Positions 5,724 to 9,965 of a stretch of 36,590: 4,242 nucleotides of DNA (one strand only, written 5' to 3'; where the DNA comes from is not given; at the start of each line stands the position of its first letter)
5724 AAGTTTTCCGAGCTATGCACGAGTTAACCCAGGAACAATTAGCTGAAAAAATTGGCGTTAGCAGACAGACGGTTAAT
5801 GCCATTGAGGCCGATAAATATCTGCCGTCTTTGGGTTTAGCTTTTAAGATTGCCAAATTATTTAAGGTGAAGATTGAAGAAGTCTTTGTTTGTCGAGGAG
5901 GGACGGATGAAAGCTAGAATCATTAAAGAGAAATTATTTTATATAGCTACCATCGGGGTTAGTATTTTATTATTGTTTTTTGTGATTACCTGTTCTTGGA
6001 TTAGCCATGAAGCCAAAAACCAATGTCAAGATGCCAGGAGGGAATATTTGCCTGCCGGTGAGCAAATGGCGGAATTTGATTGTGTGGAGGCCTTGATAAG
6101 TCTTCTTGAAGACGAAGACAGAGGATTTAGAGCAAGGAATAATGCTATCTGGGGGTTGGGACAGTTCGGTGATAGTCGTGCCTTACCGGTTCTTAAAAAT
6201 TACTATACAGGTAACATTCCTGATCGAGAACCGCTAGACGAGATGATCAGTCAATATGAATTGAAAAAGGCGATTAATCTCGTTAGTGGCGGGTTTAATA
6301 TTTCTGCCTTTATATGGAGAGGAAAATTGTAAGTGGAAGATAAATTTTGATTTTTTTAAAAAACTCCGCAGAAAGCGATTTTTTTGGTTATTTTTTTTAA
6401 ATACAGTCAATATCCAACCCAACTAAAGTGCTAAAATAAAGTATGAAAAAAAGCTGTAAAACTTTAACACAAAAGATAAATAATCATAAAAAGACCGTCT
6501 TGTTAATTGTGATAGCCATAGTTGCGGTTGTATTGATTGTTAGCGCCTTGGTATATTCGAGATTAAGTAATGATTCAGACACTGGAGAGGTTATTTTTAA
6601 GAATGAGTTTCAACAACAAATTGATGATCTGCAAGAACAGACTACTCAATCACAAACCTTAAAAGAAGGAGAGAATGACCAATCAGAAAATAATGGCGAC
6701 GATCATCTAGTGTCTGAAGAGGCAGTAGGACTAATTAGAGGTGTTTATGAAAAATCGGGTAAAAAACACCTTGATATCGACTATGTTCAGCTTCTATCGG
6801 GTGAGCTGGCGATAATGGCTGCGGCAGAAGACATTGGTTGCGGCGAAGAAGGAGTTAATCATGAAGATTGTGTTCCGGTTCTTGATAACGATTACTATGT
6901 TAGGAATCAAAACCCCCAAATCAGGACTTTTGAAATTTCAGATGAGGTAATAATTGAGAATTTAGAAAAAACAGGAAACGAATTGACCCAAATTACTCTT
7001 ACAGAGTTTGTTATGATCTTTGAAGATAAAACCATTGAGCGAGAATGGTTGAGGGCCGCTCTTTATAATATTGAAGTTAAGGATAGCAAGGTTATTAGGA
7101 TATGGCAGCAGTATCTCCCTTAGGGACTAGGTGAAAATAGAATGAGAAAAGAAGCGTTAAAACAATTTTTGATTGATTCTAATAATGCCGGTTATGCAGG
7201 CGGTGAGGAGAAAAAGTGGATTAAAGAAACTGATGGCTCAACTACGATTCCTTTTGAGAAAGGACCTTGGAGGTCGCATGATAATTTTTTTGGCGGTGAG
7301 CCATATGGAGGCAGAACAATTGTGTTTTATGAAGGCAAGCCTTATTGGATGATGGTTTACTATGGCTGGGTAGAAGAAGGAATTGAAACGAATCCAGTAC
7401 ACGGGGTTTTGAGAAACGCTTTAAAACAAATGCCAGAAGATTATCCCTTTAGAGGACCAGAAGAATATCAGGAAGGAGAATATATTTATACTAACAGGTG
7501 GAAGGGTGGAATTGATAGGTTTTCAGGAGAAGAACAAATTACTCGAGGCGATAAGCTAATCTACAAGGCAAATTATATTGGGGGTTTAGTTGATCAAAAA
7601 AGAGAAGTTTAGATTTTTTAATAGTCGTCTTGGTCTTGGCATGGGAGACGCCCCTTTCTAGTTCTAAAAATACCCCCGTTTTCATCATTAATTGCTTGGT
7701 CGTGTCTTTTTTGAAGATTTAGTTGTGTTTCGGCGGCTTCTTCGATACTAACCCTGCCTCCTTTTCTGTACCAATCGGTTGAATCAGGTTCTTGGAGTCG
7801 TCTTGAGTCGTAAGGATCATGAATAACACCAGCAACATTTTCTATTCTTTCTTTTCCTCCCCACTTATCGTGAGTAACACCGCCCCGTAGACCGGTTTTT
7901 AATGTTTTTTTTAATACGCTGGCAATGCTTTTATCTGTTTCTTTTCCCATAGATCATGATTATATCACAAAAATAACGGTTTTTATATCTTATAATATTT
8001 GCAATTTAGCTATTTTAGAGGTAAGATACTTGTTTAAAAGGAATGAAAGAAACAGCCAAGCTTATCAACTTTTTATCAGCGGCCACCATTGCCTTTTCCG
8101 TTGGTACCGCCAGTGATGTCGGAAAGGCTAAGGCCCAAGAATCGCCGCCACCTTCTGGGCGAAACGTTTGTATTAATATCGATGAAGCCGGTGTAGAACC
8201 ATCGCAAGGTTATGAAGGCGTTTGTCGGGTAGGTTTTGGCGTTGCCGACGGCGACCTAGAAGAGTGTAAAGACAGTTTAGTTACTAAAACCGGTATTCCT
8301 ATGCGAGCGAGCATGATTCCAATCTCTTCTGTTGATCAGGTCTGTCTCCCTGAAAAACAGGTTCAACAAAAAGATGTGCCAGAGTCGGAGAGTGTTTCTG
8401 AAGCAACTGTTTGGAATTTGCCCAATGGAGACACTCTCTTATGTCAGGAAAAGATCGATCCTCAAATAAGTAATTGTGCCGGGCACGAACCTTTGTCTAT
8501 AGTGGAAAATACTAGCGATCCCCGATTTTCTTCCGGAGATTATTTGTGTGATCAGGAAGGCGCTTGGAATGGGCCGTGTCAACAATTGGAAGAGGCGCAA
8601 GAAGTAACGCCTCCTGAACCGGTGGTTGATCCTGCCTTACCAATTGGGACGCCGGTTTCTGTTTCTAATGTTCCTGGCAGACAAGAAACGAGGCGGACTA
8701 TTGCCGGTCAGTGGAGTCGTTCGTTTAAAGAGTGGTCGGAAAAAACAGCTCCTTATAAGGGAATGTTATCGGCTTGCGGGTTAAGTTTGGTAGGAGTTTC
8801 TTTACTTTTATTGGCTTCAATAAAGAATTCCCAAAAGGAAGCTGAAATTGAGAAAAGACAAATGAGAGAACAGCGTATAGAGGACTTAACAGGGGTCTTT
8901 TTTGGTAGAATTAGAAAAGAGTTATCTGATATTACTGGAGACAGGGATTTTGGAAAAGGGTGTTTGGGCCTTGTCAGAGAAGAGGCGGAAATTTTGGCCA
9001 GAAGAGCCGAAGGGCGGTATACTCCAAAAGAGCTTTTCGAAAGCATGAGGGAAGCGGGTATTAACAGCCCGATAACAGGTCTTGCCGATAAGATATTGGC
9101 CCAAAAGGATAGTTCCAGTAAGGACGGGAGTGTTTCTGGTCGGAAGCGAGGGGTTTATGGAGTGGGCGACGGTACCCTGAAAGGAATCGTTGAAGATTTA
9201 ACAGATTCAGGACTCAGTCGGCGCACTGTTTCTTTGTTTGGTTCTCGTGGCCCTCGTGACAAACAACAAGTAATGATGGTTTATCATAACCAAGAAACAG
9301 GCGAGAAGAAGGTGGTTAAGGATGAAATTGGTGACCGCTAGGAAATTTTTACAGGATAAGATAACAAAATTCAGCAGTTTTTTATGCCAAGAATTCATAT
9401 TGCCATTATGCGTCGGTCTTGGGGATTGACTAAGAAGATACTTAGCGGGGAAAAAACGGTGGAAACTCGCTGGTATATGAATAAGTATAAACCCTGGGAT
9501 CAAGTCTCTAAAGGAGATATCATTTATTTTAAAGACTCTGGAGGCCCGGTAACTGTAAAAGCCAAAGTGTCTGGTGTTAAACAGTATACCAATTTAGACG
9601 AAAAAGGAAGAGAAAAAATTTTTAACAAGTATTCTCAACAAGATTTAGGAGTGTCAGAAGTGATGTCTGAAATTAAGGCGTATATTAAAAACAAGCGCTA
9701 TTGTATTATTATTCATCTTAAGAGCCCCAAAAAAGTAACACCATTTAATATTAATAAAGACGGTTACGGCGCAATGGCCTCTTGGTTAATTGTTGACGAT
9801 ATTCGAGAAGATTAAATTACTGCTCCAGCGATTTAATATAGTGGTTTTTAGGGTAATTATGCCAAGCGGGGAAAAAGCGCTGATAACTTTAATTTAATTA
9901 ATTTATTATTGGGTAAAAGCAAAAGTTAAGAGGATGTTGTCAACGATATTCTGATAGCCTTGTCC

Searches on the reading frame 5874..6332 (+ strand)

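Call 37: search_protein_families(library=pfam, proteins=[window:5874-6332:+], max_evalue=0.0001)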
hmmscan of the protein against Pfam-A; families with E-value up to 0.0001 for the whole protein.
window:5874-6332:+ (152 aa): 2 families
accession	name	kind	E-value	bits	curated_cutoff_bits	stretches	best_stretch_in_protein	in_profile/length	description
PF13646.12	HEAT_2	-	2.3e-07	31.4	27.7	1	52-111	14-71/88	HEAT repeats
PF03130.22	HEAT_PBS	-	8.2e-06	26.3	20.9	0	88-109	2-23/27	PBS lyase HEAT-like repeat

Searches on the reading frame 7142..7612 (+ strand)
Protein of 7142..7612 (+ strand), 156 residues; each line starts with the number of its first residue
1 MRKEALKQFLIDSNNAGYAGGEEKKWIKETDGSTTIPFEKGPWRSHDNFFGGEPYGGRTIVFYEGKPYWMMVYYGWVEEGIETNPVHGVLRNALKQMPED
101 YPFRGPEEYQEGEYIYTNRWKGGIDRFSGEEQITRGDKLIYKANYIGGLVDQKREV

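Call 38: search_protein_families(library=pfam, proteins=[window:7142-7612:+], max_evalue=0.0001)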
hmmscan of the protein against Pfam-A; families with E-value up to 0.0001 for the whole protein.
window:7142-7612:+ (156 aa): 1 family
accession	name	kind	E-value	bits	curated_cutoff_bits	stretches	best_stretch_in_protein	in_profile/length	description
PF18931.5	DUF5680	-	2.9e-29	102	25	1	47-150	1-104/104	Domain of unknown function (DUF5680)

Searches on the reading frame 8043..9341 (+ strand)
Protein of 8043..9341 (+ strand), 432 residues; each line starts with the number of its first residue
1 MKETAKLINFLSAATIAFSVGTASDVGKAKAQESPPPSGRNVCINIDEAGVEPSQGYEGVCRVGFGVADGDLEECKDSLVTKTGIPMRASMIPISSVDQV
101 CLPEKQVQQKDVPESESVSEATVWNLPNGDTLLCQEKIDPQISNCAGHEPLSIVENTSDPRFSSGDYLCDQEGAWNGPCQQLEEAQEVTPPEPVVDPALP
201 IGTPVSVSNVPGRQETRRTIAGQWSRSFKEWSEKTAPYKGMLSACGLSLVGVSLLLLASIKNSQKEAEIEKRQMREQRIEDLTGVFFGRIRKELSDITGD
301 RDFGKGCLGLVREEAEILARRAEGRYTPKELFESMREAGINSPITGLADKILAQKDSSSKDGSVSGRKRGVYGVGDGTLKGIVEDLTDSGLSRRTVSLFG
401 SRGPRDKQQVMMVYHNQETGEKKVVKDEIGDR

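Call 33: find_encoding_contigs(protein=window:8043-9341:+, flank=10000, max_places=10)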
Protein window:8043-9341:+ (432 aa): 1 contig read that carries it; 1 place shown.
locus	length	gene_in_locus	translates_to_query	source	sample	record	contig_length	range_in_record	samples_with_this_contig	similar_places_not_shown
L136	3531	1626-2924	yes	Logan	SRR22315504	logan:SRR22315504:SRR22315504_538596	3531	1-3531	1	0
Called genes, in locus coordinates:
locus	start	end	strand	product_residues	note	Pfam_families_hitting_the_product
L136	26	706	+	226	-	-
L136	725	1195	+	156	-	PF18931:DUF5680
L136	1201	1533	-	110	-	-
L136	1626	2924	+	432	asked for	-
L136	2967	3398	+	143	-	-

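Call 38: search_protein_families(library=pfam, proteins=[window:8043-9341:+], max_evalue=0.0001)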
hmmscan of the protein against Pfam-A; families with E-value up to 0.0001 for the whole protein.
window:8043-9341:+ (432 aa): 0 families

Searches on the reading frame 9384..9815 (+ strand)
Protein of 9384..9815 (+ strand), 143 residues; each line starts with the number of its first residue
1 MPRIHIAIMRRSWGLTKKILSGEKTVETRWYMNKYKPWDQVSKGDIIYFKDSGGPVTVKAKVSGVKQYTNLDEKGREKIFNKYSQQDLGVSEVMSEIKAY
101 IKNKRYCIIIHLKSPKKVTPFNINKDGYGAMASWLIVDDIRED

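Call 38: search_protein_families(library=pfam, proteins=[window:9384-9815:+], max_evalue=0.0001)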
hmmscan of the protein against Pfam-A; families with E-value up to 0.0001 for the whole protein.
window:9384-9815:+ (143 aa): 1 family
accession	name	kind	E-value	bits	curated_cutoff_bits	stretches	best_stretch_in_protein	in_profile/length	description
PF04266.20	ASCH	-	4.9e-05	24.4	21.2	1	15-80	7-67/103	ASCH domain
